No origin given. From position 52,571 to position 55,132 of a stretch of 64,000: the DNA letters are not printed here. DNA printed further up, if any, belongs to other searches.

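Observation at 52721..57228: Two tandem ~750-aa paralogues with LanB N-terminal hallmarks that stop where the elimination domain would begin (small-LanB / PEARL-like)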

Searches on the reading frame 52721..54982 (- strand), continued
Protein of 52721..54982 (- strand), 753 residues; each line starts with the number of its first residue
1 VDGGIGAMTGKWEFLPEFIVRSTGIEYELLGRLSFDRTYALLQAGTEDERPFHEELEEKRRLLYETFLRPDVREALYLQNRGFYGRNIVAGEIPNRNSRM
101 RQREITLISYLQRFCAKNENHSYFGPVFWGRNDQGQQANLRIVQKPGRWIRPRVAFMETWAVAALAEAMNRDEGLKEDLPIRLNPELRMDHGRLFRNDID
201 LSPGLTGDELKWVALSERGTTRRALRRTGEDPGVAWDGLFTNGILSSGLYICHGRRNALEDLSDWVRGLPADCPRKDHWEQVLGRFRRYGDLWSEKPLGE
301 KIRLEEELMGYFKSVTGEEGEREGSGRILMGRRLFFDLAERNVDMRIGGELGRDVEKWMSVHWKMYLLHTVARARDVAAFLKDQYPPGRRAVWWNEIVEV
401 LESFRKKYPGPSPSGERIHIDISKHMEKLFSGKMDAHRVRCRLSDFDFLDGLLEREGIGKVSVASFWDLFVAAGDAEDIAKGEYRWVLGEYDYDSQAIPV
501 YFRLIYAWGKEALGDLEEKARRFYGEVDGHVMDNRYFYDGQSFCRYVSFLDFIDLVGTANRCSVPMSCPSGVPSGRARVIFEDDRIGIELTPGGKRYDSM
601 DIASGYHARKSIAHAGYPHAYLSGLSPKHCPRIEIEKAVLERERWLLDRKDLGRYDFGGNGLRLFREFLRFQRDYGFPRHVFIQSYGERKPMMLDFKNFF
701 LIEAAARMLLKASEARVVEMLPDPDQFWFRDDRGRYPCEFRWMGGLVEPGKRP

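Call 74: search_protein_families(library=pfam, proteins=[L028:6614-7771:+, L028:7894-8910:+, L028:8900-9688:+, L028:9692-12133:+, L028:12394-13458:+, L028:13439-15088:+, L028:15085-15660:+], max_evalue=0.001)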
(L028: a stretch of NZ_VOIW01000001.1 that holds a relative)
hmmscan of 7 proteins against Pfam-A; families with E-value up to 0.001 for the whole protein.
L028:6614-7771:+ (385 aa): 1 family
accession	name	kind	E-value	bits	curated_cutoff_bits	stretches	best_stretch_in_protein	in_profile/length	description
PF02163.28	Peptidase_M50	-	1e-11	45.1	27.2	1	203-280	5-101/221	Peptidase family M50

L028:7894-8910:+ (338 aa): 1 family
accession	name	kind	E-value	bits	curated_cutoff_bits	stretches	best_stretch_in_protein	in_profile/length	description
PF05114.20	MbnB_TglH_ChrH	-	4.6e-43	147.8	25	1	45-297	1-245/263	RiPP precursor modification enzyme MbnB/TglH/ChrH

L028:8900-9688:+ (262 aa): 0 families

L028:9692-12133:+ (813 aa): 1 family
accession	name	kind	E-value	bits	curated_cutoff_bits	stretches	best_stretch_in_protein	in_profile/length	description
PF04738.18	Lant_dehydr_N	-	4.5e-20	71.8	28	1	127-570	2-432/649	Lantibiotic dehydratase, N terminus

L028:12394-13458:+ (354 aa): 1 family
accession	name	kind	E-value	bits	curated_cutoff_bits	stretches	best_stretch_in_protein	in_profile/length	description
PF04403.18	PqiA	-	2.4e-50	170.9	23.8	1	186-341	1-154/156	Paraquat-inducible protein A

L028:13439-15088:+ (549 aa): 1 family
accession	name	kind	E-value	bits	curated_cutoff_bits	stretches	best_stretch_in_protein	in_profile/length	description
PF02470.25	MlaD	-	1.2e-37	128.5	25.1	3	291-401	2-80/81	MlaD protein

L028:15085-15660:+ (191 aa): 1 family
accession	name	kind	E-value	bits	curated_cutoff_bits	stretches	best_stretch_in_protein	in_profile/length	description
PF03886.18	ABC_trans_aux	-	1.9e-27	96.3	26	1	34-176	2-160/161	ABC-type transport auxiliary lipoprotein component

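Call 80: search_protein_families(library=pfam, proteins=[L044:335-1909:+, L044:1794-4532:+, L044:4533-5408:+, L044:5405-9079:+, L044:8958-10019:+, L044:10016-12253:+, L044:12260-14188:+, L044:14185-14949:+, L044:15565-17190:+, L044:17719-18879:+], max_evalue=0.001)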
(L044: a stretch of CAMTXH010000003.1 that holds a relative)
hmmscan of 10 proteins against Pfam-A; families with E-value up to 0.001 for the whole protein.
L044:335-1909:+ (524 aa): 3 families
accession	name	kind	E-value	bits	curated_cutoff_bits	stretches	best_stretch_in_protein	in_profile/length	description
PF00682.25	HMGL-like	-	4.5e-50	170.9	29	1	6-275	2-258/260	HMGL-like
PF08502.15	LeuA_dimer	-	9.9e-30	103.6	24.9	1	376-516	1-130/131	LeuA allosteric (dimerisation) domain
PF22617.1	HCS_D2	-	1.3e-18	67.6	27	1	292-370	2-79/82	Homocitrate synthase post-HMGL domain-like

L044:1794-4532:+ (912 aa): 6 families
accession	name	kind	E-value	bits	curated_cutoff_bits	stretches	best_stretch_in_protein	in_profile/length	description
PF00133.28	tRNA-synt_1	-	5.7e-142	473.8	22.7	1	55-609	1-413/414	tRNA synthetases class I (I, L, M and V)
PF08264.19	Anticodon_1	-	8.7e-45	152.7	25.1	1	652-790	1-146/148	Anticodon-binding domain of tRNA ligase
PF09334.17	tRNA-synt_1g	-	2.5e-25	89.5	20.1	2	81-227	6-134/391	tRNA synthetases class I (M)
PF13603.12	tRNA-synt_1_2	-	1.6e-09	38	25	1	282-342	86-146/185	Leucyl-tRNA synthetase, editing domain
PF10458.14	Val_tRNA-synt_C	-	7.8e-07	29.7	25.9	1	847-912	1-66/66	Valyl tRNA synthetase tRNA binding arm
PF01406.26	tRNA-synt_1e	-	1.3e-05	25.1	27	0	552-599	235-282/301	tRNA synthetases class I (C) catalytic domain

L044:4533-5408:+ (291 aa): 2 families
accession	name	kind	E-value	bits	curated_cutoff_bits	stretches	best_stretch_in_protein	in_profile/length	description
PF01729.25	QRPTase_C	-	2.9e-46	157.7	23.1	1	110-286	1-169/169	Quinolinate phosphoribosyl transferase, C-terminal domain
PF02749.22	QRPTase_N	-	4.8e-20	72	27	1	23-108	1-82/82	Quinolinate phosphoribosyl transferase, N-terminal domain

L044:5405-9079:+ (1224 aa): 10 families
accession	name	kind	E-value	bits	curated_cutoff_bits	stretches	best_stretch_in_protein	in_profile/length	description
PF17757.6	UvrB_inter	-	3.1e-34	117.4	22.9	1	721-808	3-91/91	UvrB interaction domain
PF12344.14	UvrB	-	4e-21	75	27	1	1110-1152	1-43/43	Ultra-violet resistance protein B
PF00271.37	Helicase_C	-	1.1e-18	67.9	23.5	1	992-1103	5-109/110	Helicase conserved C-terminal domain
PF14528.11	LAGLIDADG_3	-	9.7e-14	51.8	22.5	1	378-459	3-82/82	LAGLIDADG-like domain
PF14890.11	Intein_splicing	-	5.4e-11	43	35.8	1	103-605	23-155/155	Intein splicing domain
PF01381.28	HTH_3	-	1.5e-10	41.4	23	1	493-538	3-48/55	Helix-turn-helix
PF02151.25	UVR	-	1.1e-09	38.1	21.5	1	1182-1213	4-35/36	UvrB/uvrC motif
PF12844.13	HTH_19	-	8.5e-07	29.2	30.2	1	488-538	1-51/64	Helix-turn-helix domain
PF13560.12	HTH_31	-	7.5e-06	26.6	27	1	493-534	8-50/64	Helix-turn-helix domain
PF04851.21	ResIII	-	0.00035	21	22.5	0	606-647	37-83/164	Type III restriction enzyme, res subunit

L044:8958-10019:+ (353 aa): 4 families
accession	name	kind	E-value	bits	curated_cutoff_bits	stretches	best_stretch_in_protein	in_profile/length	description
PF03099.24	BPL_LplA_LipB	-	5.7e-21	75.3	21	1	123-244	6-133/133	Biotin/lipoate A/B protein ligase family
PF08279.18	HTH_11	-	1.4e-13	51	25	1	39-90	5-55/55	HTH domain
PF02237.23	BPL_C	-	7.4e-08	32.6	21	1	306-348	2-44/48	Biotin protein ligase C terminal domain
PF16917.10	BPL_LplA_LipB_2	-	0.00076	19.5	27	0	164-270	39-152/183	Biotin/lipoate A/B protein ligase family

L044:10016-12253:+ (745 aa): 1 family
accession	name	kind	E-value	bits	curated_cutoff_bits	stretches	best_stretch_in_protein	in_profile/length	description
PF04738.18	Lant_dehydr_N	-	7.7e-13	47.9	28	2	74-271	3-201/649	Lantibiotic dehydratase, N terminus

L044:12260-14188:+ (642 aa): 17 families
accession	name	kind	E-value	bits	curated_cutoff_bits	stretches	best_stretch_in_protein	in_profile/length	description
PF13431.12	TPR_17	-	2.2e-38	127.7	24.4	4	546-575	2-31/34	Tetratricopeptide repeat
PF13414.12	TPR_11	-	1.1e-34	118.2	26.8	5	467-503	6-42/42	TPR repeat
PF00515.34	TPR_1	-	2e-34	116.4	27.8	3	456-487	2-33/34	Tetratricopeptide repeat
PF13181.12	TPR_8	-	3.9e-28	95.6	25.7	2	457-486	3-32/34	Tetratricopeptide repeat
PF07719.23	TPR_2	-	9.8e-27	91.3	27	1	491-521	3-33/34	Tetratricopeptide repeat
PF13432.12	TPR_16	-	4.3e-19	69.1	32.7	1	427-486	3-62/65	Tetratricopeptide repeat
PF13424.12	TPR_12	-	3.7e-18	65.9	30.1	1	490-550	4-72/77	Tetratricopeptide repeat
PF13428.12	TPR_14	-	1.6e-14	53.4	23.5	0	494-530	6-42/44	Tetratricopeptide repeat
PF13374.12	TPR_10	-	2.7e-13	49.9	27.5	0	457-484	4-31/42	Tetratricopeptide repeat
PF14559.12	TPR_19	-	2.7e-11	44.1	25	0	475-520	11-56/68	Tetratricopeptide repeat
PF13371.12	TPR_9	-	4.8e-10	39.8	35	0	497-556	3-62/73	Tetratricopeptide repeat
PF01239.28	PPTA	-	6.5e-09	35.4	29.5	0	437-462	1-26/32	Protein prenyltransferase alpha subunit repeat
PF07721.20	TPR_4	-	2.2e-07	31.3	27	0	558-575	2-19/26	Tetratricopeptide repeat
PF13176.12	TPR_7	-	8.2e-07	29.1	27.9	0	491-518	1-28/36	Tetratricopeptide repeat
PF12569.14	NatA_aux_su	-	1.3e-06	28.1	33.3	1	454-519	191-256/515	N-terminal acetyltransferase A, auxiliary subunit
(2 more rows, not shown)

L044:14185-14949:+ (254 aa): 1 family
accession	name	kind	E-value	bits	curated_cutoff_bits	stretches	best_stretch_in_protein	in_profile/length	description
PF03309.20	Pan_kinase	-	1.3e-59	201.9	24.7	1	6-203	1-203/205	Type III pantothenate kinase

L044:15565-17190:+ (541 aa): 1 family
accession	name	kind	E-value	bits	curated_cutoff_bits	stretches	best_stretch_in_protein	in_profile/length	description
PF00118.29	Cpn60_TCP1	-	3.6e-81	273.8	34.3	1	22-521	1-488/490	TCP-1/cpn60 chaperonin family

L044:17719-18879:+ (386 aa): 5 families
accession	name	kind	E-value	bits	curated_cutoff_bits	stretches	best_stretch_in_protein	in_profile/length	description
PF00478.31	IMPDH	-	3.8e-50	171.3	25.6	1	15-361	2-328/345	IMP dehydrogenase / GMP reductase domain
PF01070.24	FMN_dh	-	1.5e-12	47.7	24.9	1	234-294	256-313/350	FMN-dependent dehydrogenase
PF03060.21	NMO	-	6.2e-08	32.8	28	1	47-298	12-237/331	Nitronate monooxygenase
PF05690.20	ThiG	-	3.8e-05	23.6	23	1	254-292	175-213/247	Thiazole biosynthesis protein ThiG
PF01645.23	Glu_synthase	-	0.0001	22.1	20.4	1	175-285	195-306/369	Conserved region in glutamate synthase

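Call 81: search_protein_families(library=pfam, proteins=[L035:59-1852:+, L035:1845-2726:+, L035:2738-3724:+, L035:4325-5002:+, L035:5158-6600:+, L035:6682-7296:+, L035:7819-10191:+, L035:10301-11062:+, L035:12463-13413:+, L035:16860-19319:+], max_evalue=0.001)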
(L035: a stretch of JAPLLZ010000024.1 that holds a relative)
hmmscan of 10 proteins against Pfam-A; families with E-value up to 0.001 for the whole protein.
L035:59-1852:+ (597 aa): 2 families
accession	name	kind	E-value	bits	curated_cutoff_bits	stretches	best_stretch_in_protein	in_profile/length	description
PF00821.23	PEPCK_GTP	-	1.3e-158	527.9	23.8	1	226-589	1-354/357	Phosphoenolpyruvate carboxykinase C-terminal P-loop domain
PF17297.7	PEPCK_N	-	7.6e-82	274.6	23.8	1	13-222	1-218/218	Phosphoenolpyruvate carboxykinase N-terminal domain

L035:1845-2726:+ (293 aa): 1 family
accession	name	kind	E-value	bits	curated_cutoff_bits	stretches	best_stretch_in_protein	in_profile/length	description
PF01259.24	SAICAR_synt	-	2.7e-73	247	20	1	17-267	2-230/233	SAICAR synthetase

L035:2738-3724:+ (328 aa): 1 family
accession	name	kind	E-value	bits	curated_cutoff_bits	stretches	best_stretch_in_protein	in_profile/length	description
PF03706.18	LPG_synthase_TM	-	2.7e-37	129.3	33.4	1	11-306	2-301/302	Lysylphosphatidylglycerol synthase TM region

L035:4325-5002:+ (225 aa): 1 family
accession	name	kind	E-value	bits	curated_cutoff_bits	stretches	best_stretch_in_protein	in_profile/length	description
PF05552.17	MS_channel_1st_1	-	5.5e-20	71.4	22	2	11-58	2-49/50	Mechanosensitive ion channel, conserved TM helix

L035:5158-6600:+ (480 aa): 2 families
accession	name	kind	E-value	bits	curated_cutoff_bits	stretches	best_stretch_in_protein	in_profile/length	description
PF04055.27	Radical_SAM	-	3.8e-16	60.1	29.5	1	183-336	4-152/166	Radical SAM superfamily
PF02310.24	B12-binding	-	3.1e-14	53.3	32.1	1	13-118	12-120/121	B12 binding domain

L035:6682-7296:+ (204 aa): 0 families

L035:7819-10191:+ (790 aa): 1 family
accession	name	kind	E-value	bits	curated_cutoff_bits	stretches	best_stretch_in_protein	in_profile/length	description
PF04738.18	Lant_dehydr_N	-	1.2e-16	60.5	28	1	97-406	4-302/649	Lantibiotic dehydratase, N terminus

L035:10301-11062:+ (253 aa): 13 families
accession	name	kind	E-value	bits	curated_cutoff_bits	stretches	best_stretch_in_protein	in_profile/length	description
PF13649.12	Methyltransf_25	-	3.8e-19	69.6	27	1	44-140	1-97/97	Methyltransferase domain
PF13847.12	Methyltransf_31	-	8.8e-17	61.6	27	1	39-159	2-124/145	Methyltransferase domain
PF08241.18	Methyltransf_11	-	3.6e-16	60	21.2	1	45-144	1-95/95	Methyltransferase domain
PF13489.12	Methyltransf_23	-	3.7e-11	43.5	27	1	34-223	15-161/164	Methyltransferase domain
PF08242.18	Methyltransf_12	-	4.2e-11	43.9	30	1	45-142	1-98/98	Methyltransferase domain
PF05175.20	MTS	-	5.8e-09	36.2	23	1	34-145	25-139/170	Methyltransferase small domain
PF01209.24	Ubie_methyltran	-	1.7e-08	34.6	20.1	1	10-143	18-150/233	ubiE/COQ5 methyltransferase family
PF03848.20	TehB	-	4e-08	33.3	20.4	1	40-133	30-121/193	Tellurite resistance protein TehB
PF02353.26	CMAS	-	1.2e-07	31.8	27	1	38-107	60-130/273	Mycolic acid cyclopropane synthetase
PF05401.17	NodS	-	2.5e-05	24.6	24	1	43-145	46-145/201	Nodulation protein S (NodS)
PF13679.12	Methyltransf_32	-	5.1e-05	23.7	27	1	32-91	17-82/143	Methyltransferase domain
PF06325.19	PrmA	-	0.00056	19.9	22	1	34-107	157-229/296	Ribosomal protein L11 methyltransferase (PrmA)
PF05724.17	TPMT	-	0.00072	19.7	26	1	40-83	37-80/218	Thiopurine S-methyltransferase (TPMT)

L035:12463-13413:+ (316 aa): 5 families
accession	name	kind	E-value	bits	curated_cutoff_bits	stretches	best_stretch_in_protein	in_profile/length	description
PF00561.26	Abhydrolase_1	-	1.4e-24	87.6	25.8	1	74-221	1-158/245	alpha/beta hydrolase fold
PF12697.13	Abhydrolase_6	-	5.6e-21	76.6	26.3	1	76-299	1-216/217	Alpha/beta hydrolase family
PF12146.15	Hydrolase_4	-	8.6e-10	38.7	27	1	74-171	5-108/239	Serine aminopeptidase, S33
PF03096.20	Ndr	-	0.0004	19.6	23.3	1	116-172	76-132/283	Ndr family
PF05448.18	AXE1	-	0.0008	18.7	21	0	117-161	154-198/321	Acetyl xylan esterase (AXE1)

L035:16860-19319:+ (819 aa): 5 families
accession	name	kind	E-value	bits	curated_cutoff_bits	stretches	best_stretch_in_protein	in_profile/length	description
PF02463.25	SMC_N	-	8.7e-20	71.5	40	1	3-622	2-209/220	RecF/RecN/SMC N terminal domain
PF13476.12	AAA_23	-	1.4e-11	45.9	27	1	6-281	2-200/201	AAA domain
PF13304.12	AAA_21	-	1.4e-10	42.2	27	1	27-78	3-56/304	AAA domain, putative AbiEii toxin, Type IV TA system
PF13175.12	AAA_15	-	1.6e-08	35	32.1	1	1-382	1-289/374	AAA ATPase domain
PF13555.12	AAA_29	-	1.2e-06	28.6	27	1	13-50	14-49/61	P-loop containing region of AAA domain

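Call 89: search_protein_families(library=padloc, proteins=[window:52721-54961:-, L008:4627-7560:+, L008:10001-12271:+], max_evalue=0.001)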
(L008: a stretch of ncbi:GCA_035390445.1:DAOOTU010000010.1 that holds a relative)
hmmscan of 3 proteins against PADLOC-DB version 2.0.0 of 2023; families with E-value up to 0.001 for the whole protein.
window:52721-54961:- (746 aa): 0 families

L008:4627-7560:+ (977 aa): 0 families

L008:10001-12271:+ (756 aa): 0 families

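Call 90: search_protein_families(library=phrogs, proteins=[window:52721-54961:-, L008:3212-3835:+, L008:4627-7560:+], max_evalue=0.001)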
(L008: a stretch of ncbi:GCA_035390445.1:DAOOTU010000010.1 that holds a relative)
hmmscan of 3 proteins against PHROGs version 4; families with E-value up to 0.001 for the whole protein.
window:52721-54961:- (746 aa): 0 families

L008:3212-3835:+ (207 aa): 0 families

L008:4627-7560:+ (977 aa): 0 families

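Call 94: list_cluster_members(proteins=[P0003, P0001, P0002])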
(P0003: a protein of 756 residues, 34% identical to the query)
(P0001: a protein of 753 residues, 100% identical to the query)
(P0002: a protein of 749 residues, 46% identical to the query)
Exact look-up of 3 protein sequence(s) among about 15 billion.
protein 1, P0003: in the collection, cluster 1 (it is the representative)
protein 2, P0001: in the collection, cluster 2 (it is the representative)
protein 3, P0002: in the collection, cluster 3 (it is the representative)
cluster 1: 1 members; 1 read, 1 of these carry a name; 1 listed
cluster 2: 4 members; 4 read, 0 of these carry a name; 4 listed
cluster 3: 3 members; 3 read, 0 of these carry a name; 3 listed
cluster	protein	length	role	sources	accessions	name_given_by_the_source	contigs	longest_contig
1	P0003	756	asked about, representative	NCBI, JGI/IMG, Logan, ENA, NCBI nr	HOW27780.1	MAG TPA: lantibiotic dehydratase [Elusimicrobiota bacterium] | lantibiotic dehydratase [Elusimicrobiota bacterium]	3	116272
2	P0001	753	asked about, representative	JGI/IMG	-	-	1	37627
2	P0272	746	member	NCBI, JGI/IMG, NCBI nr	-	-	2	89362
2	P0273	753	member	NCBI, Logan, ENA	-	-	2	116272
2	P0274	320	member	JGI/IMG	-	-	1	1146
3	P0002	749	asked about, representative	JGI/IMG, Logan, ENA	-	-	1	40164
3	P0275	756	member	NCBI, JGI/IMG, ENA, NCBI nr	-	-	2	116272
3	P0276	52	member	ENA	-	-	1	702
